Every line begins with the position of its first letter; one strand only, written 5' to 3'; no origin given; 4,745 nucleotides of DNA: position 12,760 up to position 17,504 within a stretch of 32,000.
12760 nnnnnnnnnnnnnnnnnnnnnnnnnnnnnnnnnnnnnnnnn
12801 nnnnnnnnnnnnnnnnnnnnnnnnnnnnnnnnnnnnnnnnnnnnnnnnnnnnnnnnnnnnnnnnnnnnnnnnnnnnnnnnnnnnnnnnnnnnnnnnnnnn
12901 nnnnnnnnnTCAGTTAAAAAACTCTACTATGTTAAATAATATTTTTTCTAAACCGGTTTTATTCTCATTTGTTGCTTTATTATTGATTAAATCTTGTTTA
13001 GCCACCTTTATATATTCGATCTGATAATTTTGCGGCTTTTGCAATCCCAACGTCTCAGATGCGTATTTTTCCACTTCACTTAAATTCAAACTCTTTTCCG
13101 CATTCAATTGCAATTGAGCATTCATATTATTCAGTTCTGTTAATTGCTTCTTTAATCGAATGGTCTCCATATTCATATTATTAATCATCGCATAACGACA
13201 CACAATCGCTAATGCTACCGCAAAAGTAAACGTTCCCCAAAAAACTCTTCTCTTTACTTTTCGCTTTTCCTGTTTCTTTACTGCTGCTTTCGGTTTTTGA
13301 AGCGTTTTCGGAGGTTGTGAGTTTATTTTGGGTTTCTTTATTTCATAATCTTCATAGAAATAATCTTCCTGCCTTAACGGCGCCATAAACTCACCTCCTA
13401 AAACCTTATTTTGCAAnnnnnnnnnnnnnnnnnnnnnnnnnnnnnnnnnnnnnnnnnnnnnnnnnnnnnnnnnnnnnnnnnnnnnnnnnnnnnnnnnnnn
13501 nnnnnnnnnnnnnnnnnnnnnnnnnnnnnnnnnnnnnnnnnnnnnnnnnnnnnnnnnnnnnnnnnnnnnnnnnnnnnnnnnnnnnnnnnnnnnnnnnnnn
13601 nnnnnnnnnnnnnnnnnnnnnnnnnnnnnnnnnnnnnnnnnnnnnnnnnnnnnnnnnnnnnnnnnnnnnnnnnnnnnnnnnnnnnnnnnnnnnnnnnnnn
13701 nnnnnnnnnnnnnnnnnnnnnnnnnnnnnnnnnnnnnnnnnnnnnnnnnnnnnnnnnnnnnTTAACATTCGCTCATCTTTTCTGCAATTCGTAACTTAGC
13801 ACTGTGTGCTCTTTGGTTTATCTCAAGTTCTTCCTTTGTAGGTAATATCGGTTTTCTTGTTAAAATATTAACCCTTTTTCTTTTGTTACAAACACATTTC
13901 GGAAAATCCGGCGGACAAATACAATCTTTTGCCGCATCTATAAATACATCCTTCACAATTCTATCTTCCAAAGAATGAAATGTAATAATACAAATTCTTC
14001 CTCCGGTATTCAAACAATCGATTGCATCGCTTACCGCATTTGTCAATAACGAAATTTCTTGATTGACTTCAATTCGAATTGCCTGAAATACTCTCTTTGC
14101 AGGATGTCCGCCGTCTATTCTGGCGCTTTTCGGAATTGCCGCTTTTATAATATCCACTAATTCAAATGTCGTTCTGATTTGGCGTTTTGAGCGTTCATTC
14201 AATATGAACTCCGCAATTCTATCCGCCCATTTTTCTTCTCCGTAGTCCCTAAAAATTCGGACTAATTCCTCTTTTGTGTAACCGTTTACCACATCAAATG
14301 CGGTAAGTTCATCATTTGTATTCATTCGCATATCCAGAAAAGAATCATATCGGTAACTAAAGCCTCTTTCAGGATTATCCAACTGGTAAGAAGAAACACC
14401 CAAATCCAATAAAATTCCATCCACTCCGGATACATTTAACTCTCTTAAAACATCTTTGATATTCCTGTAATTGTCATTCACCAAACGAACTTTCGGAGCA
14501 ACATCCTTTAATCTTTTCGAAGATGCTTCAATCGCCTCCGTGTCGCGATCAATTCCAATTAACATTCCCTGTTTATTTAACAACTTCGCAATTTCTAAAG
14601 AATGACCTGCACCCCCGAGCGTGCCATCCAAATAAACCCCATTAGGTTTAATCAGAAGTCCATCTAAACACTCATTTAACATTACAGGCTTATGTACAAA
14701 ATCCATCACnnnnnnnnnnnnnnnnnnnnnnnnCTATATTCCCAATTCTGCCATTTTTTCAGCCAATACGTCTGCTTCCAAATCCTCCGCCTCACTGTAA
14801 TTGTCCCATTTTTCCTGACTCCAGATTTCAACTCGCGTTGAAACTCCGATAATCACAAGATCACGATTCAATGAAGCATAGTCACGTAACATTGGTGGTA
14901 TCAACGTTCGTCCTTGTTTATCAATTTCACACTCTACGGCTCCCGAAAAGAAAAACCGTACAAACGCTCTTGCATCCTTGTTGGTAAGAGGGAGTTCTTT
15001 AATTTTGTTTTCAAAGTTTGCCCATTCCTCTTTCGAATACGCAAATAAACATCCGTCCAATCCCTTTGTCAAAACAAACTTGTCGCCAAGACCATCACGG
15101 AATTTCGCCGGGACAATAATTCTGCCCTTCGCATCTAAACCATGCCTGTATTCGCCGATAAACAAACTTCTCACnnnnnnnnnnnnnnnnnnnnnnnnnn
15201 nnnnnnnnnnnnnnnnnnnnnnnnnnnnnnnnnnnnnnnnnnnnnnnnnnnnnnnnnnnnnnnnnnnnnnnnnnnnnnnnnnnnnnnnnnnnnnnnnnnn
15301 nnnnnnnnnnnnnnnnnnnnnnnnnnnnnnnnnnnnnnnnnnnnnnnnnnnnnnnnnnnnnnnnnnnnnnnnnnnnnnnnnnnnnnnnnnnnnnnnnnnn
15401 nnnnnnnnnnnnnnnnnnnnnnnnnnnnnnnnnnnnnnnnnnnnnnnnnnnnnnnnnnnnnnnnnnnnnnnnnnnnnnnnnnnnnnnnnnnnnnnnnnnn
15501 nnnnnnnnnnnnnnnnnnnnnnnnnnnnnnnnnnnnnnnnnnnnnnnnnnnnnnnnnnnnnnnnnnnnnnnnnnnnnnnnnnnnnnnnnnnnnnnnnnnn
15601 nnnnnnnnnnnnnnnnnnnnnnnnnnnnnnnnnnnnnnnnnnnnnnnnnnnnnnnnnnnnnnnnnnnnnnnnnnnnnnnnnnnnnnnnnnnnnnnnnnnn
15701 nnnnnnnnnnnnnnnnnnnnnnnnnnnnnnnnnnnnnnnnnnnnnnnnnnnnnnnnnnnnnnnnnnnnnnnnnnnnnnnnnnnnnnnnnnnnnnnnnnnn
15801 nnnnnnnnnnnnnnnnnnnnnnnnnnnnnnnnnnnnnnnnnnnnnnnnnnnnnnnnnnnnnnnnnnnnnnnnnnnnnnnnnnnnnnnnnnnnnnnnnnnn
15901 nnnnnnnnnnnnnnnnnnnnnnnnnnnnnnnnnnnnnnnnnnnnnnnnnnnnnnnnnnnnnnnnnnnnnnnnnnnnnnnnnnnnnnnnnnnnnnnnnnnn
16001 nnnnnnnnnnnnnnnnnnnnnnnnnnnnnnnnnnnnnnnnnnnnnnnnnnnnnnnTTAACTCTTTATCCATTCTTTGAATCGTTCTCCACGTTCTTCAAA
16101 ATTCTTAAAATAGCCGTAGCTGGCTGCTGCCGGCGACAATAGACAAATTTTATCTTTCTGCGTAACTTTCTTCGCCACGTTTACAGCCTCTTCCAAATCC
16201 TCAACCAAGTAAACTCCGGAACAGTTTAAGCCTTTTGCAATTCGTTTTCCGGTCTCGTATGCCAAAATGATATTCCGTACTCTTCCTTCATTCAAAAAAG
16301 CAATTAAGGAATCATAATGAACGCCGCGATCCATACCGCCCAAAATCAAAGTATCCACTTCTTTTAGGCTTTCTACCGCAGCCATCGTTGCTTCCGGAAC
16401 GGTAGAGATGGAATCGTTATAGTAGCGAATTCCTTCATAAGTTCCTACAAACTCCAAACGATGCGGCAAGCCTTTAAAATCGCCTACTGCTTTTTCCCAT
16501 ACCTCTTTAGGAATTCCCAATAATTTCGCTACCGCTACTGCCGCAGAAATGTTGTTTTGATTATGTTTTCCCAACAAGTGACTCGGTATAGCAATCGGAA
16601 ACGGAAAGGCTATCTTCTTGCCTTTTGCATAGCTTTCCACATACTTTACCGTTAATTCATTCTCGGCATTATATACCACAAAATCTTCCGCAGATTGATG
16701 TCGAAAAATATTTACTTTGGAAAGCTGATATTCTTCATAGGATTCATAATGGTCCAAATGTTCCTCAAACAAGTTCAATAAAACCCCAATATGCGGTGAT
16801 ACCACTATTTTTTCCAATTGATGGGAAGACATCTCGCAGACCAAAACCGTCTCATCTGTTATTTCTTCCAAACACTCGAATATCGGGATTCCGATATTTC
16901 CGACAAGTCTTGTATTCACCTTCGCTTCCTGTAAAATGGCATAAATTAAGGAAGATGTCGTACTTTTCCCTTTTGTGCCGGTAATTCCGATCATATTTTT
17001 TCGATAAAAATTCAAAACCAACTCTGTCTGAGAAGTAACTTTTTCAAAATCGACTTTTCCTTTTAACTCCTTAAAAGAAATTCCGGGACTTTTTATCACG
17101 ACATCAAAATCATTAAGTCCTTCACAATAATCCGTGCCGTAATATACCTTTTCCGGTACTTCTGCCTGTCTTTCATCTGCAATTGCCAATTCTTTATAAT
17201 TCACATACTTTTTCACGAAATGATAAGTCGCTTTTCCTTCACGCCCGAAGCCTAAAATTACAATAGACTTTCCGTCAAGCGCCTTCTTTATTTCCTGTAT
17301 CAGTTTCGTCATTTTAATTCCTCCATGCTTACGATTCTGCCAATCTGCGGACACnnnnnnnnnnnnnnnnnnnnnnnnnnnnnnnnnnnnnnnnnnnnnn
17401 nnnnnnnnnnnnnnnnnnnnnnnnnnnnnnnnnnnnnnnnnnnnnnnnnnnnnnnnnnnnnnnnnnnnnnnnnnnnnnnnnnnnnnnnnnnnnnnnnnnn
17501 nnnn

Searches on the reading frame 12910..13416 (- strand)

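Call 9: search_protein_families(library=ncbifam, proteins=[window:12910-13416:-], max_evalue=0.01)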
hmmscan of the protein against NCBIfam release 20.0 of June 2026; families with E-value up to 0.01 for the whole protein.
window:12910-13416:- (168 aa): 1 family
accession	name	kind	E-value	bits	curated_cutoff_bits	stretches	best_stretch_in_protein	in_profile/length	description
TIGR02209.1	ftsL_broad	equivalog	1.8e-05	24.6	42.45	1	62-133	10-81/85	cell division protein FtsL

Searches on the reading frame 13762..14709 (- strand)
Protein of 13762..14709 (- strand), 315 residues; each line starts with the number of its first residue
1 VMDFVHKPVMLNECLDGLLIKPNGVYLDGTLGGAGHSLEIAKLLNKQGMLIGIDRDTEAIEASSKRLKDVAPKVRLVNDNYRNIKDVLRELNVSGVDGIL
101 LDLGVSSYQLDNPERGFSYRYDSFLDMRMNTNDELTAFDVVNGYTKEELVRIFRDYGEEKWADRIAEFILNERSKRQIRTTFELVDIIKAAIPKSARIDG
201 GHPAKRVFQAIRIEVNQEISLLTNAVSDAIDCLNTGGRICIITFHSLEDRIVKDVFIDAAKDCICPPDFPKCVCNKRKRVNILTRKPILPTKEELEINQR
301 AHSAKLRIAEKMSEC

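Call 9: search_protein_families(library=ncbifam, proteins=[window:13762-14709:-], max_evalue=0.01)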
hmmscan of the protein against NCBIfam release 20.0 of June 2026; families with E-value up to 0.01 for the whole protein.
window:13762-14709:- (315 aa): 2 families
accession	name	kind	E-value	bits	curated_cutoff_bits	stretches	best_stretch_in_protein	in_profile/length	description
TIGR00006.1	TIGR00006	equivalog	2.1e-108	362.4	154.3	1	3-311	4-309/310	16S rRNA (cytosine(1402)-N(4))-methyltransferase RsmH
NF053511.1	tRNA_U34_MnmM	equivalog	2.2e-07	30.6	135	1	20-103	15-96/183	tRNA 5-(aminomethyl)-2-thiouridylate-methyltransferase MnmM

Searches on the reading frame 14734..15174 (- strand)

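Call 9: search_protein_families(library=ncbifam, proteins=[window:14734-15174:-], max_evalue=0.01)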
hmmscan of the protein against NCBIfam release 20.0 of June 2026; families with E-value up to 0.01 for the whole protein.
window:14734-15174:- (146 aa): 7 families
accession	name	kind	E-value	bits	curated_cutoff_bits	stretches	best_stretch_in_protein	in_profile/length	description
TIGR00242.1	TIGR00242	equivalog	1.3e-45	154.9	98.35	1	4-144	1-142/144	division/cell wall cluster transcriptional repressor MraZ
NF001482.0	PRK00326.3-4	equivalog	5.3e-36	123.7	168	1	4-145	1-159/160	division/cell wall cluster transcriptional repressor MraZ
NF001476.0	PRK00326.2-2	equivalog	1.8e-27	95.9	162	1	1-141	1-152/163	division/cell wall cluster transcriptional repressor MraZ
NF001477.0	PRK00326.2-4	equivalog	4.4e-16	59.2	162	1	3-125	2-129/155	division/cell wall cluster transcriptional repressor MraZ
NF001483.0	PRK00326.3-5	equivalog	8.9e-15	55.3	239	1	5-135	3-140/155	division/cell wall cluster transcriptional repressor MraZ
NF001475.0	PRK00326.2-1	equivalog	1.1e-09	38.4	257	1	4-129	3-133/149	division/cell wall cluster transcriptional repressor MraZ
TIGR01439.1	lp_hng_hel_AbrB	domain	0.0016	18.1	28.3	0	14-30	5-21/44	transcriptional regulator, AbrB family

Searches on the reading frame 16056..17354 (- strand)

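Call 8: search_protein_families(library=pfam, proteins=[window:16056-17354:-])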
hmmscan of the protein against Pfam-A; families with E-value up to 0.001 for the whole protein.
window:16056-17354:- (432 aa): 2 families
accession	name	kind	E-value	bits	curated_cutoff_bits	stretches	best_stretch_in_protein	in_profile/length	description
PF08245.18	Mur_ligase_M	-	4.2e-25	89.3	24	1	124-237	1-130/200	Mur ligase middle domain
PF02875.26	Mur_ligase_C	-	9.3e-10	39.9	28.4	1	298-409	1-126/127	Mur ligase, glutamate ligase domain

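Call 9: search_protein_families(library=ncbifam, proteins=[window:16056-17354:-], max_evalue=0.01)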
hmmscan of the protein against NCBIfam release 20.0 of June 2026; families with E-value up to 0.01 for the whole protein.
window:16056-17354:- (432 aa): 25 families
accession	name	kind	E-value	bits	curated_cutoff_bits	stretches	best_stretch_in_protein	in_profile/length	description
TIGR01087.1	murD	equivalog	2.1e-96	323.7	211.95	1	31-431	2-440/441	UDP-N-acetylmuramoyl-L-alanine--D-glutamate ligase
TIGR01082.1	murC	equivalog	8.5e-25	87.7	335.1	2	116-242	96-223/449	UDP-N-acetylmuramate--L-alanine ligase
TIGR01143.1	murF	subfamily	2.8e-23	82.6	288.6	2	119-244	74-207/418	UDP-N-acetylmuramoyl-tripeptide--D-alanyl-D-alanine ligase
TIGR01085.1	murE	subfamily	1.4e-22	80.3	257.3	3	169-246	157-237/472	UDP-N-acetylmuramyl-tripeptide synthetase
NF053647.1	pMurD2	equivalog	2.3e-21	76.2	550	1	69-303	50-283/405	pseudomurein biosynthesis peptide ligase pMurD2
NF001124.0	PRK00139.1-2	equivalog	4.3e-19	68.6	476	3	114-163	101-153/500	UDP-N-acetylmuramoyl-L-alanyl-D-glutamate--2,6-diaminopimelate ligase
NF001126.0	PRK00139.1-4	equivalog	1.1e-18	67.1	373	3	169-243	173-250/486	UDP-N-acetylmuramoyl-L-alanyl-D-glutamate--2,6-diaminopimelate ligase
NF008896.0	PRK11929.1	equivalog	1.8e-17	62.5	1023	3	258-342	783-871/965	bifunctional UDP-N-acetylmuramoyl-L-alanyl-D-glutamate--2,6-diaminopimelate ligase MurE/UDP-N-acetylmuramoyl-tripeptide--D-alanyl-D-alanine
NF053646.1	pMurD1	equivalog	4.2e-17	61.9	610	1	110-338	100-356/465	pseudomurein biosynthesis peptide ligase pMurD1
NF011171.0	PRK14573.1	equivalog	9.4e-15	53.5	1015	2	104-232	88-217/809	bifunctional UDP-N-acetylmuramate--L-alanine ligase/D-alanine--D-alanine ligase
NF053645.1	pMurC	equivalog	1.6e-14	53.5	560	2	69-249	48-242/492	pseudomurein biosynthesis peptide ligase pMurC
NF033197.0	F430_CfbE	equivalog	4.5e-14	52.2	250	2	247-405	253-424/430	coenzyme F430 synthase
NF001123.0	PRK00139.1-1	equivalog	1.1e-12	47.4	586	2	161-244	166-253/493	UDP-N-acetylmuramoyl-L-alanyl-D-glutamate--2,6-diaminopimelate ligase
TIGR01081.1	mpl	equivalog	9.6e-11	41.3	388.7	1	259-332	273-345/448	UDP-N-acetylmuramate:L-alanyl-gamma-D-glutamyl-meso-diaminopimelate ligase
NF010628.0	PRK14022.1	equivalog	1.6e-09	37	536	1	167-312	178-344/483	UDP-N-acetylmuramoyl-L-alanyl-D-glutamate--L-lysine ligase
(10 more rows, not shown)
